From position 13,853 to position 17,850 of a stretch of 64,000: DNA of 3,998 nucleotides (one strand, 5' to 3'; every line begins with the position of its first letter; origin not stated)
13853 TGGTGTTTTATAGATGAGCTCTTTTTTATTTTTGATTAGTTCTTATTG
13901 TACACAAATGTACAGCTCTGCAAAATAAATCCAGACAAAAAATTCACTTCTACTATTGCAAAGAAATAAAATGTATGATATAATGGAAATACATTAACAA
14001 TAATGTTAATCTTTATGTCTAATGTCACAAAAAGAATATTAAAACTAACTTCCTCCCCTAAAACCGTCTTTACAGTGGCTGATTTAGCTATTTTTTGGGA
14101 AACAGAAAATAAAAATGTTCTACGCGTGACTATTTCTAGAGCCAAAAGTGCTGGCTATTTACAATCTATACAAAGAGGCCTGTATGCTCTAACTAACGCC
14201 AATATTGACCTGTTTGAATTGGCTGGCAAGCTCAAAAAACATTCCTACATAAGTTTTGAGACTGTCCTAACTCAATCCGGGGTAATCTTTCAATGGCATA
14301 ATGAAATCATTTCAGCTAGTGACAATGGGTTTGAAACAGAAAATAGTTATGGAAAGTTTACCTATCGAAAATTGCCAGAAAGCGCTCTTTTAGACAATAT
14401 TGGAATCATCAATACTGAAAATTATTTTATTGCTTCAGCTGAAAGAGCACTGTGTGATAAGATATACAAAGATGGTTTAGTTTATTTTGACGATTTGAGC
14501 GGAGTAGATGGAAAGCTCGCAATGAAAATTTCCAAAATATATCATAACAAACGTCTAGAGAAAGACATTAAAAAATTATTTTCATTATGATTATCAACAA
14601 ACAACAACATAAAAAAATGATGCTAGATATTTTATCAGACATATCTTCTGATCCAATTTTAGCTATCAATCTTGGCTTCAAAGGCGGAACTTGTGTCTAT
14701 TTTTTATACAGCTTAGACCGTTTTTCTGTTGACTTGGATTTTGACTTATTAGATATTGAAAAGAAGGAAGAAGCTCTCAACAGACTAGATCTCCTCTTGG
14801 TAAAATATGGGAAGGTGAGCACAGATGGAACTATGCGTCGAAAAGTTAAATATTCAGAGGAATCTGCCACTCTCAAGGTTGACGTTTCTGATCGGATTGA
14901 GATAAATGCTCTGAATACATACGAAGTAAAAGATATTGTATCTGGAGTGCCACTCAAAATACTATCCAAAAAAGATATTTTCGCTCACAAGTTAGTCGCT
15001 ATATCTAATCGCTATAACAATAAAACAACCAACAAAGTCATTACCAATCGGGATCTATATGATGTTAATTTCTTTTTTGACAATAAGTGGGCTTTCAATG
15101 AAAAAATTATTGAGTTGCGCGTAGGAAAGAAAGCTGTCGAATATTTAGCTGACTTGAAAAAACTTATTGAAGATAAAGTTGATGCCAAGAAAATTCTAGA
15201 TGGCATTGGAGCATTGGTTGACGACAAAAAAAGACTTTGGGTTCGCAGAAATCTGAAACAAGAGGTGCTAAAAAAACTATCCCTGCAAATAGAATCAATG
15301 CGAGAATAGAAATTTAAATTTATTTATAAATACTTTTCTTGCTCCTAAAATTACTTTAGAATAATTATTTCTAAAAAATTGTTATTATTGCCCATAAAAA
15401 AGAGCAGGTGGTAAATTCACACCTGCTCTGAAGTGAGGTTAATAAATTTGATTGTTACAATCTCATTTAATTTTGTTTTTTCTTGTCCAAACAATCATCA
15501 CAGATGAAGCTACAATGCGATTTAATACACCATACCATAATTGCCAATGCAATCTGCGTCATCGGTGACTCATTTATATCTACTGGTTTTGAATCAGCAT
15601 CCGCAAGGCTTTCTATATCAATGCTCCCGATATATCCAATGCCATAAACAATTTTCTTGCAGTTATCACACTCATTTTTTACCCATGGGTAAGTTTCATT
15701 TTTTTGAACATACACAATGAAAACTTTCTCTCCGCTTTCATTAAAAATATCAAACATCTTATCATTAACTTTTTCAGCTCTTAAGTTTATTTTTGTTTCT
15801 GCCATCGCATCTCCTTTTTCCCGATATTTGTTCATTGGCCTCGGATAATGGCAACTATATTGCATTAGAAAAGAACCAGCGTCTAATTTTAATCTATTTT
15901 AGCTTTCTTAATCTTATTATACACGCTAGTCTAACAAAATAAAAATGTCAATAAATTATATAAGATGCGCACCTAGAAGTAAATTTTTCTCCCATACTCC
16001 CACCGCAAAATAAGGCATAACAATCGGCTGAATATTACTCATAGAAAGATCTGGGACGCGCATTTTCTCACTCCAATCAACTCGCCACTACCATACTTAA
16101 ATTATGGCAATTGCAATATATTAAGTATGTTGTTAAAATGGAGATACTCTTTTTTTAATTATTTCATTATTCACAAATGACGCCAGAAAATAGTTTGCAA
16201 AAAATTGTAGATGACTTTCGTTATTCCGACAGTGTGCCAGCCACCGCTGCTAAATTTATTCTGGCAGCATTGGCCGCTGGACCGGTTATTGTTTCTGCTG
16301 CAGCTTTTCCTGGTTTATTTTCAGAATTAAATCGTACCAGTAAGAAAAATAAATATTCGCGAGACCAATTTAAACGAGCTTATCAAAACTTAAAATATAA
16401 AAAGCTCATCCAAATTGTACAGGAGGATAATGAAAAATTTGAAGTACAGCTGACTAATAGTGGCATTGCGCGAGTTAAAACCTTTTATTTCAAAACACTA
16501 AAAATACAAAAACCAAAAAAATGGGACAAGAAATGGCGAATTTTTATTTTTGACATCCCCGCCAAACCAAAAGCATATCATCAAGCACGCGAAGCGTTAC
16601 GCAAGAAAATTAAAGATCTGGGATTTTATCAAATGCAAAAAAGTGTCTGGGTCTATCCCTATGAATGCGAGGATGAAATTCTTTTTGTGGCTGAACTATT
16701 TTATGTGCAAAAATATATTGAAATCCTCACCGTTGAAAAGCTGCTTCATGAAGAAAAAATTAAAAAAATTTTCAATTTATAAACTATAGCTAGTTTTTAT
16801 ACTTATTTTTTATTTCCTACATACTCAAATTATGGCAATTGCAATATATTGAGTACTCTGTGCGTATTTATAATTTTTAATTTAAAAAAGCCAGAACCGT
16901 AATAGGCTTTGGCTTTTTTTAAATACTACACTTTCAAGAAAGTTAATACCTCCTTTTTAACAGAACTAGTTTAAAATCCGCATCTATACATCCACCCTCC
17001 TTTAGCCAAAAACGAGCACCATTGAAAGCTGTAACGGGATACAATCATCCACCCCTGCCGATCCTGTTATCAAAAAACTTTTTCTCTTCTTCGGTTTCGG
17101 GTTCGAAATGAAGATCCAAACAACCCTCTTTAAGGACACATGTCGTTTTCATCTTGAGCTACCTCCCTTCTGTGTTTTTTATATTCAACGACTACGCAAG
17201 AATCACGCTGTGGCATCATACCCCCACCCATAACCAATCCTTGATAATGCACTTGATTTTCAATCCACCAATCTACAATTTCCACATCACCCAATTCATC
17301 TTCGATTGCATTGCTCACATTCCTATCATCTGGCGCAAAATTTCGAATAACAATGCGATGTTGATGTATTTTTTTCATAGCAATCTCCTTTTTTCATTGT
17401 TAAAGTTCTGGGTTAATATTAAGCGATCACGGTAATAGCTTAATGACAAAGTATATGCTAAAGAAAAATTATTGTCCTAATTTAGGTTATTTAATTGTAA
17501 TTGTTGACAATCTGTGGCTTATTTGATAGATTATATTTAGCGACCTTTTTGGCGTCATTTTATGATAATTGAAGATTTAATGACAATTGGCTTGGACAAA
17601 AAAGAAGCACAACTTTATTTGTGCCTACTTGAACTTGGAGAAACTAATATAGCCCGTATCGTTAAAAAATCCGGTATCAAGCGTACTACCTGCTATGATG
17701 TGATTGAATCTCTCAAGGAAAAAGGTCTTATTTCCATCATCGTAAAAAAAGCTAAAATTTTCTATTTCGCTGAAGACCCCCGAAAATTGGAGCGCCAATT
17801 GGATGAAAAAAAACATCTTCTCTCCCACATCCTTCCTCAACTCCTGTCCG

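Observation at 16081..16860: wHTH + Cas2/PaaX-like gene bracketed by two copies of a 38-bp palindrome carrying a compensatory substitution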

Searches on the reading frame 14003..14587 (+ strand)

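Call 5: search_protein_families(library=pfam, proteins=[window:14003-14587:+], max_evalue=0.1)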
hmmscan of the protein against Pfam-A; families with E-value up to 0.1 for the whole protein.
window:14003-14587:+ (195 aa): 2 families
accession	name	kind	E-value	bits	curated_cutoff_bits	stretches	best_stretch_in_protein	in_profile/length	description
PF13338.12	AbiEi_4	-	0.0009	19.7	25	1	11-64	2-49/49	Transcriptional regulator, AbiEi antitoxin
PF07848.18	PaaX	-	0.088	13.5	24.8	0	36-65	36-68/70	PaaX-like protein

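Call 55: search_protein_families(library=padloc, proteins=[window:14003-14587:+], max_evalue=0.01)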
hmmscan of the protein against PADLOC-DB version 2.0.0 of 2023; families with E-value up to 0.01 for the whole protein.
window:14003-14587:+ (195 aa): 17 families
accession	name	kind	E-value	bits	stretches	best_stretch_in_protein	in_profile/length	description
PDLC02255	AbiEi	-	3.3e-38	129.1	1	12-194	5-185/186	AbiEi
PDLC02230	AbiEi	-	1.3e-18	65.4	1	43-157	22-138/192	AbiEi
PDLC02241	AbiEi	-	1.3e-15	55.7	1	21-156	13-147/199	AbiEi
PDLC02232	AbiEi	-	1.7e-14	52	1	7-152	5-158/177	AbiEi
PDLC02272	AbiEi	-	2.8e-14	51.4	1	41-188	30-173/200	AbiEi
PDLC02240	AbiEi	-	1.1e-12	46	1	5-155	1-160/216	AbiEi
PDLC02267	AbiEi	-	1.7e-11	42.1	1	11-156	8-154/252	AbiEi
PDLC02269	AbiEi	-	2.4e-11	41.4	1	21-156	11-146/251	AbiEi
PDLC02287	AbiEi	-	6.2e-10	37.1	1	21-155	11-145/253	AbiEi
PDLC02225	AbiEi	-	3.8e-07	28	1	33-192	24-174/198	AbiEi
PDLC02274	AbiEi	-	1.3e-06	26.3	1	22-154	17-159/217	AbiEi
PDLC02270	AbiEi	-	1.5e-06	25.5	1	20-109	10-107/265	AbiEi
PDLC02283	AbiEi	-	9.4e-05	20.2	1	33-69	24-60/201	AbiEi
PDLC02265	AbiEi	-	0.00014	19.6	1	33-69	21-57/198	AbiEi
PDLC02233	AbiEi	-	0.00063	17.4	1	8-67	8-62/214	AbiEi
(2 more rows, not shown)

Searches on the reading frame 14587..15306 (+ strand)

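Call 5: search_protein_families(library=pfam, proteins=[window:14587-15306:+], max_evalue=0.1)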
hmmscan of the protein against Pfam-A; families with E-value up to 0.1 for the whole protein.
window:14587-15306:+ (240 aa): 1 family
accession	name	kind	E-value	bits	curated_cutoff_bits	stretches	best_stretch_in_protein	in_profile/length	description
PF08843.17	AbiEii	-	3.6e-17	63.5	22.5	1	15-182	2-189/238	Nucleotidyl transferase AbiEii toxin, Type IV TA system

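Call 55: search_protein_families(library=padloc, proteins=[window:14587-15306:+], max_evalue=0.01)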
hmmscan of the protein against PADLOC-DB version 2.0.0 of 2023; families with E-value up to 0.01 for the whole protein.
window:14587-15306:+ (240 aa): 18 families
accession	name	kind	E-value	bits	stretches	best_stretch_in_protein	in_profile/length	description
PDLC02324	AbiEii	-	3.3e-50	169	1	4-234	2-224/231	AbiEii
PDLC02307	AbiEii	-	6.5e-19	66.6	1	4-205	4-183/219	AbiEii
PDLC02296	AbiEii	-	3e-13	47.6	2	13-74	31-90/282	AbiEii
PDLC02328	AbiEii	-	1.2e-12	46.2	1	31-205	17-180/203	AbiEii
PDLC02293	AbiEii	-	2.1e-12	45.1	2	30-99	43-114/270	AbiEii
PDLC02290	AbiEii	-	2.8e-11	41.4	1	9-173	9-168/290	AbiEii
PDLC02305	AbiEii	-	3.9e-11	40.8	1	12-65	28-82/306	AbiEii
PDLC02304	AbiEii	-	4.7e-10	37.8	1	15-67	30-80/260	AbiEii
PDLC02313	AbiEii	-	1.9e-09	35.4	1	12-61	28-76/254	AbiEii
PDLC02323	AbiEii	-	3.1e-09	34.8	1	16-200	29-218/248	AbiEii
PDLC02298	AbiEii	-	4.4e-09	34.1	1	5-175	4-170/220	AbiEii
PDLC02294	AbiEii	-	2.1e-08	32.3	1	15-176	31-198/260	AbiEii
PDLC02330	AbiEii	-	3.6e-08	31.4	1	6-222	5-206/219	AbiEii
PDLC02317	AbiEii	-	3.7e-07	27.5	1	15-64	30-80/396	AbiEii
PDLC02306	AbiEii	-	7.5e-07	27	1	6-53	18-65/280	AbiEii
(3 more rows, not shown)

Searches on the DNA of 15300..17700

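Call 69: search_rna_families(source=window, start=15300, end=17700, threshold=evalue, max_evalue=1)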
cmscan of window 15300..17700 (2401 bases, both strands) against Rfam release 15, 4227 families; matches with E-value up to 1: 3.
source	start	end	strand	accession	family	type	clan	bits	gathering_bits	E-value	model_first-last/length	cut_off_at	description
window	16818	16921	+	RF01456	VrrA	Gene; antisense;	-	23.5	50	0.44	1-140/140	no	Vibrio regulatory RNA of OmpA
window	16824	16922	+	RF00506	Thr_leader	Cis-reg; leader;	-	21.6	55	0.49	1-118/118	no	Threonine operon leader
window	16654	16705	-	RF03050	RAGATH-25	Gene; sRNA;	-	16.5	49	0.89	1-50/50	no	RAGATH-25 RNA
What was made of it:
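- Weak sub-threshold Rfam matches have a two-hairpin shape at 16818-16922 (call 69). Nothing reaches the Rfam gathering score (call 69).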

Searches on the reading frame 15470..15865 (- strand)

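Call 5: search_protein_families(library=pfam, proteins=[window:15470-15865:-], max_evalue=0.1)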
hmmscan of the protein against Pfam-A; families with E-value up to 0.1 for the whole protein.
window:15470-15865:- (132 aa): 1 family
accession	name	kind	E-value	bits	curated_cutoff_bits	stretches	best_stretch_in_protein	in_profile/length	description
PF03792.18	PBC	-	0.093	13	25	0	18-57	19-58/181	PBC domain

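Call 55: search_protein_families(library=padloc, proteins=[window:15470-15865:-], max_evalue=0.01)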
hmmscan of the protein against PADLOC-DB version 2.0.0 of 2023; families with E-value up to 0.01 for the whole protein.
window:15470-15865:- (132 aa): 0 families
